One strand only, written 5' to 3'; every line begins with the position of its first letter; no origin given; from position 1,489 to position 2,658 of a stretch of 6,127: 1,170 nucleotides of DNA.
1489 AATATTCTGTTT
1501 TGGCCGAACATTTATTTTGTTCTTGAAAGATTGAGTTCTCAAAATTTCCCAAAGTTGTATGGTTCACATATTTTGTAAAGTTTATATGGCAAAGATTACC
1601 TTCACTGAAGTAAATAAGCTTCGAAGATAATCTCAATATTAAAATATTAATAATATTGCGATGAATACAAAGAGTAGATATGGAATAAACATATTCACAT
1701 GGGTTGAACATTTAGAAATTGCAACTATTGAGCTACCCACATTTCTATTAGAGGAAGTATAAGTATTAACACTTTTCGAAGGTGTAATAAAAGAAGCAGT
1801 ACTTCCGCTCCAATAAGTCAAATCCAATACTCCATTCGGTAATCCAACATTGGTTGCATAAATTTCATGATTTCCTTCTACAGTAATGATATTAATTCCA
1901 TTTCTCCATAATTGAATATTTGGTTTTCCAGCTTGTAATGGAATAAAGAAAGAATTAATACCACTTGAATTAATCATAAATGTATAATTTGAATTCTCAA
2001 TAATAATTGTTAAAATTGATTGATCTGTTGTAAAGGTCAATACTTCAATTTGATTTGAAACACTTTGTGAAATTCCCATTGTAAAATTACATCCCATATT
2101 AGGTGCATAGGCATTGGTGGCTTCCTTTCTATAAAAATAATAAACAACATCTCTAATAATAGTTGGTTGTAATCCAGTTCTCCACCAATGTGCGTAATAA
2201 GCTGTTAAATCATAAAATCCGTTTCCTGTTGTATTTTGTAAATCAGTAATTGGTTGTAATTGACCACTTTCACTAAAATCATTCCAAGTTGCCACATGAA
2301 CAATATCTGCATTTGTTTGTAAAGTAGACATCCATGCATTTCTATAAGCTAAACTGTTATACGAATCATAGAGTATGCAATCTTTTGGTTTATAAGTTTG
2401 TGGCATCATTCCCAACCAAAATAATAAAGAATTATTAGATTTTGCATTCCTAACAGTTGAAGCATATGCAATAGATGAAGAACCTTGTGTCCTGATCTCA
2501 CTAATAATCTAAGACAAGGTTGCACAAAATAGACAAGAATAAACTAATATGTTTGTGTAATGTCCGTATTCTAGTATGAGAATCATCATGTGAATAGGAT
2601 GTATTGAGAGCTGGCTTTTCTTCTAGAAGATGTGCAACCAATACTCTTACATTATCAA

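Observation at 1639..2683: GH71 alpha-1,3-glucanase gene reduced to its C-terminal half, 170 bp downstream of the CHAT gene on the same strand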

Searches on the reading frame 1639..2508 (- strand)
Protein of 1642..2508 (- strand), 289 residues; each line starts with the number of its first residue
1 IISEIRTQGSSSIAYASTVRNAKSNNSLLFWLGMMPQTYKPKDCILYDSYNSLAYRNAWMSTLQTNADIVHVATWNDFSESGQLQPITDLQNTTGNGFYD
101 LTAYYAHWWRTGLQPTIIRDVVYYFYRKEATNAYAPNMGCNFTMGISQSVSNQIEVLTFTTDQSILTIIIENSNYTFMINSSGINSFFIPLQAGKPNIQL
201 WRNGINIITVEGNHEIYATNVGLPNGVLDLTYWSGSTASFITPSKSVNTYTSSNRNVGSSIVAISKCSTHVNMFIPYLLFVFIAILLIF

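Call 6: search_protein_families(library=pfam, proteins=[window:1642-2508:-], max_evalue=0.1)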
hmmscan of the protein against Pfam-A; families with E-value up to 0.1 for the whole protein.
window:1642-2508:- (289 aa): 1 family
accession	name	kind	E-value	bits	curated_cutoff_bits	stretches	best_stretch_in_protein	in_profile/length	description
PF03659.20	Glyco_hydro_71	-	2.5e-18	66.5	34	1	51-208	207-374/375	Glycosyl hydrolase family 71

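Call 8: find_homologous_proteins(query=window:1642-2508:-)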
Query window:1642-2508:- (289 aa): 36 proteins with E <= 0.001 among 337 candidates.
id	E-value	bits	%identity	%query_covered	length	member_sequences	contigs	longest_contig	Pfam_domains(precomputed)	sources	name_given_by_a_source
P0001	7.3e-60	221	47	78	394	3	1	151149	PF03659.21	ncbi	-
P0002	1.3e-59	220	49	78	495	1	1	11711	PF03659.21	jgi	jgi:hypothetical protein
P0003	3.0e-59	219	50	75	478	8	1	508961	PF03659.21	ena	-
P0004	3.7e-59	218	48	81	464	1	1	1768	PF03659.21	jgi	jgi:hypothetical protein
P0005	3.9e-56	208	46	78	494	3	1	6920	PF03659.21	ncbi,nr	ncbi:MAG: hypothetical protein L0Y60_01910 [Beijerinckiaceae bacterium]|nr:hypothetical protein [Bei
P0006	2.0e-51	193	47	77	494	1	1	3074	PF03659.21,PF16317.12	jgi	jgi:hypothetical protein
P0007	6.7e-51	191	42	80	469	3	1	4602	PF03659.21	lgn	-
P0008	1.4e-50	190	44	73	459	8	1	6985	PF03659.21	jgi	jgi:hypothetical protein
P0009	5.1e-50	188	44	74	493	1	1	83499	PF03659.21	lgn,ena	-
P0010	5.8e-50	188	47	72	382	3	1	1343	PF03659.21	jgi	jgi:hypothetical protein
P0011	1.1e-49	187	48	70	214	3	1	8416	PF03659.21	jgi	jgi:hypothetical protein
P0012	5.5e-49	185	44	73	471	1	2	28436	PF03659.21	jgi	jgi:hypothetical protein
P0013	6.1e-49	185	44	73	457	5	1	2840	PF03659.21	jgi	jgi:Glycosyl hydrolase family 71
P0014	1.0e-48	184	45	73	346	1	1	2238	PF03659.21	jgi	jgi:hypothetical protein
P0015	1.3e-48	184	44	80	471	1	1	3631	PF03659.21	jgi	jgi:glycosyl hydrolase family 71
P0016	1.5e-48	184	45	73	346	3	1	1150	PF03659.21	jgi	jgi:hypothetical protein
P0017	2.1e-48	183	44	73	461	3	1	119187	PF03659.21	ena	-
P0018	2.2e-48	183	45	73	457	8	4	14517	PF03659.21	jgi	jgi:Glycosyl hydrolase family 71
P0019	4.5e-48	182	46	73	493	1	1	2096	PF03659.21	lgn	-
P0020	8.9e-48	181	43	73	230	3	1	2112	PF03659.21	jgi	jgi:hypothetical protein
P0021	1.0e-47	181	43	73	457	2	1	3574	PF03659.21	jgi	jgi:hypothetical protein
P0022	1.3e-47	181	41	76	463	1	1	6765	PF03659.21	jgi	jgi:glycosyl hydrolase family 71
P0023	2.2e-47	180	44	73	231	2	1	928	PF03659.21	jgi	-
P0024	6.6e-47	178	44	72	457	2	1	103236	PF03659.21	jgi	jgi:Glycosyl hydrolase family 71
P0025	8.1e-47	178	44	73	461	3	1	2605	PF03659.21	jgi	jgi:hypothetical protein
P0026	9.4e-47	178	44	73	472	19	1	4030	PF03659.21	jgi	jgi:glycosyl hydrolase family 71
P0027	1.6e-46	177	43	80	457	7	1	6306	PF03659.21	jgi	jgi:hypothetical protein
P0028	4.1e-46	176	44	72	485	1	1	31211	PF03659.21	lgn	-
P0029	2.6e-45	173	42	80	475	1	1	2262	PF03659.21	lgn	-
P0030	6.8e-45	172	44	72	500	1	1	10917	PF03659.21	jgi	jgi:hypothetical protein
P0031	1.6e-44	170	40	81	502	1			PF03659.21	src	-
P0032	7.5e-43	165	44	70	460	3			PF03659.21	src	-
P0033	1.3e-42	164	41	70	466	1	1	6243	PF03659.21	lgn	-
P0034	3.6e-39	153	40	69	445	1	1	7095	PF03659.21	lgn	-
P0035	4.7e-37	146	38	70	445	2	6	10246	PF03659.21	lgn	-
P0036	2.1e-36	144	42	71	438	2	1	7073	PF03659.21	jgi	jgi:Glycosyl hydrolase family 71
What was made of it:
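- Tried and rejected: This is inconclusive, because the same word-indexed tool also missed the P0040/P0190/P0191 cluster in call 8.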

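Call 17: search_solved_structures(query=P0003, max_evalue=0.01, show_alignments=1)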
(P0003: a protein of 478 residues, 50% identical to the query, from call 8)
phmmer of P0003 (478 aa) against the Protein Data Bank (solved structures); distinct sequences matched with E-value up to 0.01: 3.
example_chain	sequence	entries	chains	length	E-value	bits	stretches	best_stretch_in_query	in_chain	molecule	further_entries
8yfh_A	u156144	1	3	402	9.5e-25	90.4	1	92-440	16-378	Glucan endo-1,3-alpha-glucosidase agn1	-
9m6l_A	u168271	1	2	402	5.3e-24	88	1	92-440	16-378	Glucan endo-1,3-alpha-glucosidase agn1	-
9fnf_A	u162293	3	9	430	4.6e-08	35.4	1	290-438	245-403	Glycoside hydrolase family 71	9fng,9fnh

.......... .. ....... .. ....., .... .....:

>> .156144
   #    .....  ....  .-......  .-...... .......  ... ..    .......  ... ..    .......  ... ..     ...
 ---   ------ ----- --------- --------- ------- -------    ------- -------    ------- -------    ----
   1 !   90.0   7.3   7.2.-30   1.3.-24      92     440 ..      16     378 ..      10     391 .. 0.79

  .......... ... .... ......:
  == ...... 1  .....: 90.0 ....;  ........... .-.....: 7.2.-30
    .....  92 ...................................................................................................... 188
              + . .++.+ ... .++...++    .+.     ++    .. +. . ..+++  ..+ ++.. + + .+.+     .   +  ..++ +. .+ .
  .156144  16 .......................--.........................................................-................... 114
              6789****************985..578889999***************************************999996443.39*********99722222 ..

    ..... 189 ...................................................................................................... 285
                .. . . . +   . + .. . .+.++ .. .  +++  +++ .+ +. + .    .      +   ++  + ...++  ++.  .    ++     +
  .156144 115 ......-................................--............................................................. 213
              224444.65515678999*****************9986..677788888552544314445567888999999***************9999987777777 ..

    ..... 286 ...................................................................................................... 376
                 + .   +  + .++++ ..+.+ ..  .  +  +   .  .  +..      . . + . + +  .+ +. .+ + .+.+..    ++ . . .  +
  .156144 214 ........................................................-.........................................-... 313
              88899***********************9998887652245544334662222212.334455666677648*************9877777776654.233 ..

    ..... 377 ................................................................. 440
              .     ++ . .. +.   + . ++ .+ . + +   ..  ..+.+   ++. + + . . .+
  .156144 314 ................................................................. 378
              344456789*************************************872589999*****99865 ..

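Call 27: search_protein_representatives(protein=window:1642-2508:-)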
Query: 289 residues. Proteins with E-value up to 0.001 (for the whole library): 975; up to 1e-10: 438; up to 1e-30: 34. The best 150 are listed.
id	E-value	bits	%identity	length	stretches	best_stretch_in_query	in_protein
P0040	4.3e-181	616.7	98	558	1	5-289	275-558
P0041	5.4e-56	206.3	48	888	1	25-239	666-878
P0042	7.9e-56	205.8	47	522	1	19-238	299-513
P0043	6.2e-52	193.0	44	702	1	20-239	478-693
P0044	8.2e-49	182.7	44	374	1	28-238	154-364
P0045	7.7e-47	176.3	42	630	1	13-239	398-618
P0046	1.4e-46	175.5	47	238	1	29-239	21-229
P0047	1.3e-45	172.3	42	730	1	20-239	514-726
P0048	7.6e-45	169.7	41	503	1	29-249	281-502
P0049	3.6e-44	167.5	42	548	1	26-239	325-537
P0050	6.3e-43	163.4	44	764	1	30-238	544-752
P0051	4.0e-42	160.8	39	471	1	22-237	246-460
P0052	5.9e-42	160.3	41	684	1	23-238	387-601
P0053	4.1e-41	157.5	47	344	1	70-244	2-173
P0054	9.7e-40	153.0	40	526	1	6-239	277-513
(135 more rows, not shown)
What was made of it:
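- The exhaustive protein search finds P0040 (558 aa) at 98% identity over query residues 5-289 (call 27).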

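Call 29: find_encoding_contigs(protein=P0040, flank=10000, max_places=6)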
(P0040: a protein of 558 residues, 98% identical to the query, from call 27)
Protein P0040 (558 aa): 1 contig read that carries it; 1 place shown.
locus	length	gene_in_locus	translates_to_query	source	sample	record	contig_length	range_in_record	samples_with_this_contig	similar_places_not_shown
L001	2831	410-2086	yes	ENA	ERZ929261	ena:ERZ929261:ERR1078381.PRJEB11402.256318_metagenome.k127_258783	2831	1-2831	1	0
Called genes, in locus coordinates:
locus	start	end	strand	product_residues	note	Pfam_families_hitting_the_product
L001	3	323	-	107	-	?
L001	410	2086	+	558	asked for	PF03659:Glyco_hydro_71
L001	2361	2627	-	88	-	-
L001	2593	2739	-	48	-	-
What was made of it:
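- L001 carries the full gene as one ORF at 410-2086 (call 29). The parent gene has no intron at this position (L001 ORF 410-2086, call 29).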

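Call 32: list_cluster_members(proteins=[P0040, P0037])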
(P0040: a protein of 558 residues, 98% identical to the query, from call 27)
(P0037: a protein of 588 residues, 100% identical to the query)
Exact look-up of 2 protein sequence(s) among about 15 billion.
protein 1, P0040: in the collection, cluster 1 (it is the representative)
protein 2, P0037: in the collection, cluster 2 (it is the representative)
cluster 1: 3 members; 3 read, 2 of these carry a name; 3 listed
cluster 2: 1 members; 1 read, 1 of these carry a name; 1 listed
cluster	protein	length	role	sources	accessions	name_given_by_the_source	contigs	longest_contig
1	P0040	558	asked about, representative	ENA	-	-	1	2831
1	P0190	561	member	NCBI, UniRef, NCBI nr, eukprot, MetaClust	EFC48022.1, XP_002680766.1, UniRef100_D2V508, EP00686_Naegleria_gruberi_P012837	predicted protein [Naegleria gruberi] | Predicted protein n=1 Tax=Naegleria gruberi TaxID=5762 RepID=D2V508_NAEGR | uncharacterized protein NAEGRDRAFT_63971 [Naegleria gruberi]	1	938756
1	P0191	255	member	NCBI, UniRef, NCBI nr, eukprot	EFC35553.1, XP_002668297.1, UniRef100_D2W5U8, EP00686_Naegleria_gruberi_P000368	predicted protein [Naegleria gruberi] | Predicted protein n=1 Tax=Naegleria gruberi TaxID=5762 RepID=D2W5U8_NAEGR | uncharacterized protein NAEGRDRAFT_76791 [Naegleria gruberi]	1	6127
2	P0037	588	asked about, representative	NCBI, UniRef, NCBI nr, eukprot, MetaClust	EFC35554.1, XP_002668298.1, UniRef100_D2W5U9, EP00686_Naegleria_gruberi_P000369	predicted protein [Naegleria gruberi] | Predicted protein n=1 Tax=Naegleria gruberi TaxID=5762 RepID=D2W5U9_NAEGR | uncharacterized protein NAEGRDRAFT_76792 [Naegleria gruberi]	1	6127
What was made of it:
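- The P0040 cluster holds only P0040, P0190 and P0191 (call 32). A gene model exists in GenBank (P0191, call 32).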

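Call 34: find_encoding_contigs(protein=P0190, flank=10000, max_places=6)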
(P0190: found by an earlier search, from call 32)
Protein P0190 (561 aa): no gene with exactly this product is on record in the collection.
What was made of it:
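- The DNA of the 938-kb scaffold could not be fetched (call 34).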

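Call 43: search_solved_structures(query=P0190, max_evalue=0.01, show_alignments=3)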
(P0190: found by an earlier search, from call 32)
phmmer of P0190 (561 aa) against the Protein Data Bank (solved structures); distinct sequences matched with E-value up to 0.01: 3.
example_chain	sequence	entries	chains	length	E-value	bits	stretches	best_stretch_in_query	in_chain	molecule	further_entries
8yfh_A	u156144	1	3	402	1.6e-08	36.8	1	119-482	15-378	Glucan endo-1,3-alpha-glucosidase agn1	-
9m6l_A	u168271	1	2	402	1e-07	34.1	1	119-482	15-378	Glucan endo-1,3-alpha-glucosidase agn1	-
9fnf_A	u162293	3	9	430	0.0018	20.1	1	331-486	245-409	Glycoside hydrolase family 71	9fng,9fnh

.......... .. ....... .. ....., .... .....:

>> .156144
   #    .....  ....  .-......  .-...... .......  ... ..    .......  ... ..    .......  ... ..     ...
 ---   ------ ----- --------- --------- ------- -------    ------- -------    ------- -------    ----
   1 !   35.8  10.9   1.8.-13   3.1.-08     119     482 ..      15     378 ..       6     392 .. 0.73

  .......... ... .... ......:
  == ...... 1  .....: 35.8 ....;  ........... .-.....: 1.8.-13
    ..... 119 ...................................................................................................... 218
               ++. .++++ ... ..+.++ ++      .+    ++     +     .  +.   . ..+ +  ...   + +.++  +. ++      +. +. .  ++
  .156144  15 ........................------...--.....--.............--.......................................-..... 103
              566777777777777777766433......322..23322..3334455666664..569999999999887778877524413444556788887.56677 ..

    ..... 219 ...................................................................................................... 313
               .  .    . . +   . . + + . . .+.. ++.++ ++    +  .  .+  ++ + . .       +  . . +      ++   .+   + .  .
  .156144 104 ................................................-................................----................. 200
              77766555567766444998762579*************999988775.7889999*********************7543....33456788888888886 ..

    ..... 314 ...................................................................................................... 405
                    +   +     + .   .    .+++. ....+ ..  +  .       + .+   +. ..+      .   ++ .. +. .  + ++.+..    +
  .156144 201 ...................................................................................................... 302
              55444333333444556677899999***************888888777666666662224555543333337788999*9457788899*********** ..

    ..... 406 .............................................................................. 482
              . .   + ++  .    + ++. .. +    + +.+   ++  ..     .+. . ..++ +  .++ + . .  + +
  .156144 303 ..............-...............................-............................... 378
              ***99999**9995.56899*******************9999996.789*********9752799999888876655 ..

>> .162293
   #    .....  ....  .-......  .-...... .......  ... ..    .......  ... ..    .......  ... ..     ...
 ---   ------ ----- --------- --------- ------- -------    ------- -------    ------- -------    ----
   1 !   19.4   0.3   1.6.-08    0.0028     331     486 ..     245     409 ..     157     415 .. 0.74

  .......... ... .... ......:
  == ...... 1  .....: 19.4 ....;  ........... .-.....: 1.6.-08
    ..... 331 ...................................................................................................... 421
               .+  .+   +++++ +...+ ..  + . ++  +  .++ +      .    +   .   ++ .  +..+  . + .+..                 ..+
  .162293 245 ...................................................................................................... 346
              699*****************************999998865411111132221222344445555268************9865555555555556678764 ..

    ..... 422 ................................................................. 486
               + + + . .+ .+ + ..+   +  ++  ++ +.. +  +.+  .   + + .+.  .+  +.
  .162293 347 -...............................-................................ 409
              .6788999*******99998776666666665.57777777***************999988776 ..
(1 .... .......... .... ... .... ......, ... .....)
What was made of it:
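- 2269..2280 (-): Codons for the GH71 catalytic dyad, Asp77...Glu80 of the frame, within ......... The Agn1 D-to-N variant structure 9m6l aligns at the same Asp (call 43).
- On Glycoside hydrolase family 71 (Pfam PF03659): The region aligns to the sandwich of Agn1 and AnGH71C (call 43).
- Closest known: Characterised fungal GH71 alpha-1,3-glucanases. Same: Same family by sequence (P0190 against 8yfh E=1.6e-8, call 43).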

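Call 45: find_related_loci(query=A1, collection=genome_contigs, flank=1000)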
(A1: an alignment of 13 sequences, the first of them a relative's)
Query A1 (561 aa) in genome_contigs; peptide patterns used: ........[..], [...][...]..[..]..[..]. (x = any residue, [..] = any of these).
425 stretches matched a pattern; 101 encode a relative of the query (tblastn E <= 1e-3); the best 80 are kept; 80 distinct loci.
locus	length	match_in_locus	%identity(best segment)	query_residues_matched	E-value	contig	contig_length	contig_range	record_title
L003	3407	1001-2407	47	26-512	2e-136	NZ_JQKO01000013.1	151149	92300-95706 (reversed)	Methylocapsa aurea strain KYG DL86DRAFT_scaffold00011.11_C, whole genome shotgun sequence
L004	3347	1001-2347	47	40-506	1e-126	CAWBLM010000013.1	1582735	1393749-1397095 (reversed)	MAG: uncultured Alphaproteobacteria bacterium isolate MFD02248.bin.1.126 genome assembly, contig: contig_5623, whole gen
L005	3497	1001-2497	40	2-511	1e-106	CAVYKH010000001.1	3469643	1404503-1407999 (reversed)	MAG: uncultured Gammaproteobacteria bacterium isolate MFD05580.bin.1.115 genome assembly, contig: contig_13559, whole ge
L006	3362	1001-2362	42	40-511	1e-106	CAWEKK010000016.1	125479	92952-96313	MAG: uncultured Gammaproteobacteria bacterium isolate MFD05841.bin.2.159 genome assembly, contig: contig_89274, whole ge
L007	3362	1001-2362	42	40-511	2e-105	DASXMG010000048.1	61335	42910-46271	MAG TPA_asm: Steroidobacteraceae bacterium isolate SMAG_U5322 k141_3403278, whole genome shotgun sequence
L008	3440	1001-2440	39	1-512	4e-105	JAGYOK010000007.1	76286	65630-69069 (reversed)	MAG: Alphaproteobacteria bacterium isolate M55B166 7, whole genome shotgun sequence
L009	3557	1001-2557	38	4-553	1e-104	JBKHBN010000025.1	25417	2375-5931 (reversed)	MAG: Alphaproteobacteria bacterium isolate D1M01_52 NODE_2615_length_25417_cov_8.385695, whole genome shotgun sequence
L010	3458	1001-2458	39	11-511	4e-104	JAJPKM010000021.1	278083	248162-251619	MAG: Gammaproteobacteria bacterium isolate Centralia_MAG_79 k107_15091164, whole genome shotgun sequence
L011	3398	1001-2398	40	30-511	6e-103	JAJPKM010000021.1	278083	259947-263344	MAG: Gammaproteobacteria bacterium isolate Centralia_MAG_79 k107_15091164, whole genome shotgun sequence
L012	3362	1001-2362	39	40-511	3e-102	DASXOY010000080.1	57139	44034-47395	MAG TPA_asm: Steroidobacteraceae bacterium isolate SMAG_U5394 k141_6093327, whole genome shotgun sequence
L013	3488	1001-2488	37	3-511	4e-102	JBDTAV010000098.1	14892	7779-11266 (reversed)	MAG: Steroidobacteraceae bacterium isolate cluster2_bin.117 k127_1308385, whole genome shotgun sequence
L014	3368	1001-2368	40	37-512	8e-102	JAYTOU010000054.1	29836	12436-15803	MAG: Myxococcales bacterium isolate GFS_4219 GFS_4219_53, whole genome shotgun sequence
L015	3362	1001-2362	41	40-511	3e-101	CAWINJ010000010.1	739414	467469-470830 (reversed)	MAG: uncultured Gammaproteobacteria bacterium isolate MFD04434.bin.1.202 genome assembly, contig: contig_4865, whole gen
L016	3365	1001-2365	39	40-511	3e-101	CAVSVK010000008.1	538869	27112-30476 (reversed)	MAG: uncultured Gammaproteobacteria bacterium isolate MFD05841.bin.1.8 genome assembly, contig: contig_24234, whole geno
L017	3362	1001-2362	41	40-511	5e-101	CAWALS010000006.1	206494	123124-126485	MAG: uncultured Gammaproteobacteria bacterium isolate MFD02248.bin.2.106 genome assembly, contig: contig_4136, whole gen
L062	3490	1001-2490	36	4-511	3e-87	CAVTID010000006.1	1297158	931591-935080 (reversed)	MAG: uncultured Gammaproteobacteria bacterium isolate MFD06092.bin.2.158 genome assembly, contig: contig_25066, whole ge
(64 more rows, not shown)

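Call 47: find_related_loci(query=P0190, collection=metagenome_contigs, flank=6000)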
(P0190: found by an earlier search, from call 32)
Query P0190 (561 aa) in metagenome_contigs; peptide patterns used: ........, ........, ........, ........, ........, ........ (x = any residue, [..] = any of these).
62 stretches matched a pattern, but none encodes a relative of the query by tblastn (E <= 1e-3).

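Call 54: search_protein_families(library=pfam, proteins=[L001:3-323:-, P0190], max_evalue=0.01)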
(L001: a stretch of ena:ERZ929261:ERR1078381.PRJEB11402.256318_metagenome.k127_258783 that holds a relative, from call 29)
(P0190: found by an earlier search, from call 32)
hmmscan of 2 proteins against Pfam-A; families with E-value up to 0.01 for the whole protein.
L001:3-323:- (107 aa): 0 families

P0190 (561 aa): 1 family
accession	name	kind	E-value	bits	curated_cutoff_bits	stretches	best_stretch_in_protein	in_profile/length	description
PF03659.20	Glyco_hydro_71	-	4.2e-22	78.9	34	1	120-481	15-374/375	Glycosyl hydrolase family 71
